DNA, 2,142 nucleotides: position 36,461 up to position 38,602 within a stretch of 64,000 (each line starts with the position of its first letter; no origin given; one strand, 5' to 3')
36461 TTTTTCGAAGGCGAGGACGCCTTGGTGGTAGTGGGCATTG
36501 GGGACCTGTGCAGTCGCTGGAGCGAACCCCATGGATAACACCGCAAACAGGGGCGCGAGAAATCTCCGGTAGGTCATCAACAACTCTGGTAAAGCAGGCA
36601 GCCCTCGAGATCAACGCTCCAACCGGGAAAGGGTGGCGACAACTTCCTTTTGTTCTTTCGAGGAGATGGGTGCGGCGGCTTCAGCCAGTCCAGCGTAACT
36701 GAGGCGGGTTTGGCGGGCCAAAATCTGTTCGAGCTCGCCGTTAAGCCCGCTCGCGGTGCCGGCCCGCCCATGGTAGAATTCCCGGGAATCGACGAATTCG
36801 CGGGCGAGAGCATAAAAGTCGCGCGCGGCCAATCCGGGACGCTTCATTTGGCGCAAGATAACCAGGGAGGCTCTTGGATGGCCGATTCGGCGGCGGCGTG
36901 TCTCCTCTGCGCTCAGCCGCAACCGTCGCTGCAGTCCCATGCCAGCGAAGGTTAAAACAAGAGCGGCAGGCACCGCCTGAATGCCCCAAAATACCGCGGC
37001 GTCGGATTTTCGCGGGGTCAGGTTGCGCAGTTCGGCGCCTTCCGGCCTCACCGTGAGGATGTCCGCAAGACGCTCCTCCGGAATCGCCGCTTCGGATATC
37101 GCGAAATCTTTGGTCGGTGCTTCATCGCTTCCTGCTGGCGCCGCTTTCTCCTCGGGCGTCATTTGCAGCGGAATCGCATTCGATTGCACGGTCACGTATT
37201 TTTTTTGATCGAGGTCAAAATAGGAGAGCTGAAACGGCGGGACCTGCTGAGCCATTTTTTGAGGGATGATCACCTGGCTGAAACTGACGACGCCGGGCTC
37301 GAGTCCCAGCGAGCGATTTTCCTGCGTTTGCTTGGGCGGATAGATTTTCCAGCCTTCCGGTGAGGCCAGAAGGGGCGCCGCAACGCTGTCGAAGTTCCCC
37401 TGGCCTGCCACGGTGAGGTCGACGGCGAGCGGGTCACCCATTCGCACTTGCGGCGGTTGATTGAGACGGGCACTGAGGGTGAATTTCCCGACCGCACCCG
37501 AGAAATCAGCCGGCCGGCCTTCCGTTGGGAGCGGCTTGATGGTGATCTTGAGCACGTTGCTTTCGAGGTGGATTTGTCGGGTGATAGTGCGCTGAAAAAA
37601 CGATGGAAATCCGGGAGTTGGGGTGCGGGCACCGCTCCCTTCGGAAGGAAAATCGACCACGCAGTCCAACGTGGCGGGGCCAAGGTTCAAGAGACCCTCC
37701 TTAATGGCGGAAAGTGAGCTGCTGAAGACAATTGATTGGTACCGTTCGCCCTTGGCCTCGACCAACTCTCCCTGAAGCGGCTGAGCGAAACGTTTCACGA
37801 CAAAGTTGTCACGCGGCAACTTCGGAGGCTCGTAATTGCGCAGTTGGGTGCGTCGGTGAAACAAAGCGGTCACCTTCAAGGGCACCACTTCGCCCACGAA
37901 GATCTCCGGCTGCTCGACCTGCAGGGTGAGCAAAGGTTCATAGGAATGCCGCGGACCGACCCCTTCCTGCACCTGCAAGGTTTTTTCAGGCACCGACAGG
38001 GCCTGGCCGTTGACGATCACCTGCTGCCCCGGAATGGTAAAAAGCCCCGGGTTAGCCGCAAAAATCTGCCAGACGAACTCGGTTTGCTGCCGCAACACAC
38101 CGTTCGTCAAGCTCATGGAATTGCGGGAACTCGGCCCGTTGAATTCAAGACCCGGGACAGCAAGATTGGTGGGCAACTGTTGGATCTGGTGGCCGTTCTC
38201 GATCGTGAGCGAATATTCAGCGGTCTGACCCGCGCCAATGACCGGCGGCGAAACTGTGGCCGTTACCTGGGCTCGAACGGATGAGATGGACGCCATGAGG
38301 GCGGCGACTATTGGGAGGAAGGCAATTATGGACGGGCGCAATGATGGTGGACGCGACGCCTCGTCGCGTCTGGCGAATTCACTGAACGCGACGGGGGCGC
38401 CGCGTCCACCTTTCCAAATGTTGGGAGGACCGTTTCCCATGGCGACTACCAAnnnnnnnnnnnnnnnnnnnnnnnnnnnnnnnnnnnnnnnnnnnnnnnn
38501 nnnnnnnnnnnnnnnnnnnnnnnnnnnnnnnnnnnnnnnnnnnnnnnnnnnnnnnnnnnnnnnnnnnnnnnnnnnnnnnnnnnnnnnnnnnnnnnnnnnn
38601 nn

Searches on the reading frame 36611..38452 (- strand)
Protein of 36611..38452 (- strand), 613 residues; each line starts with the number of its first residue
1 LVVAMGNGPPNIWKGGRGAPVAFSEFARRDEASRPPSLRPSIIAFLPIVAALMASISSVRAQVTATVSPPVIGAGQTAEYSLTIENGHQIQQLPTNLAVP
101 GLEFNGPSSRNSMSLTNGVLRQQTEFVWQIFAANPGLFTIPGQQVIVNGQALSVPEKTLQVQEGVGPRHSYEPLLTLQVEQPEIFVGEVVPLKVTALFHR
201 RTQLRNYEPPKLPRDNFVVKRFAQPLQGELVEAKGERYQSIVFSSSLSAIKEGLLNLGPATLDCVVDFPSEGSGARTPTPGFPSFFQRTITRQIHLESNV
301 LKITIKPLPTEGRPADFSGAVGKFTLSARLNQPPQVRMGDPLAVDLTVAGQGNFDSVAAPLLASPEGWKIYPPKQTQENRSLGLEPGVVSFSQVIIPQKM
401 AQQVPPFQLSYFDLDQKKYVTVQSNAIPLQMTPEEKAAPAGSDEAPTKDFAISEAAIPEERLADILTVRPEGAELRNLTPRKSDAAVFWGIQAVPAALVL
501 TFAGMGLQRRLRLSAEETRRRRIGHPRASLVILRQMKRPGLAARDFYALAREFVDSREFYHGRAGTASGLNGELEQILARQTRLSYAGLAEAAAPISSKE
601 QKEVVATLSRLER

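Call 78: search_protein_families(library=pfam, proteins=[window:36611-38452:-], max_evalue=0.01)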
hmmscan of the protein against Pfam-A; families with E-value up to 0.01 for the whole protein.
window:36611-38452:- (613 aa): 1 family
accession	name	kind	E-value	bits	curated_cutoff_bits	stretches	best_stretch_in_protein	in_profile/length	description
PF13584.12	BatD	-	3.7e-19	69.6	24.1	2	65-161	1-92/92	BatD DUF11 like domain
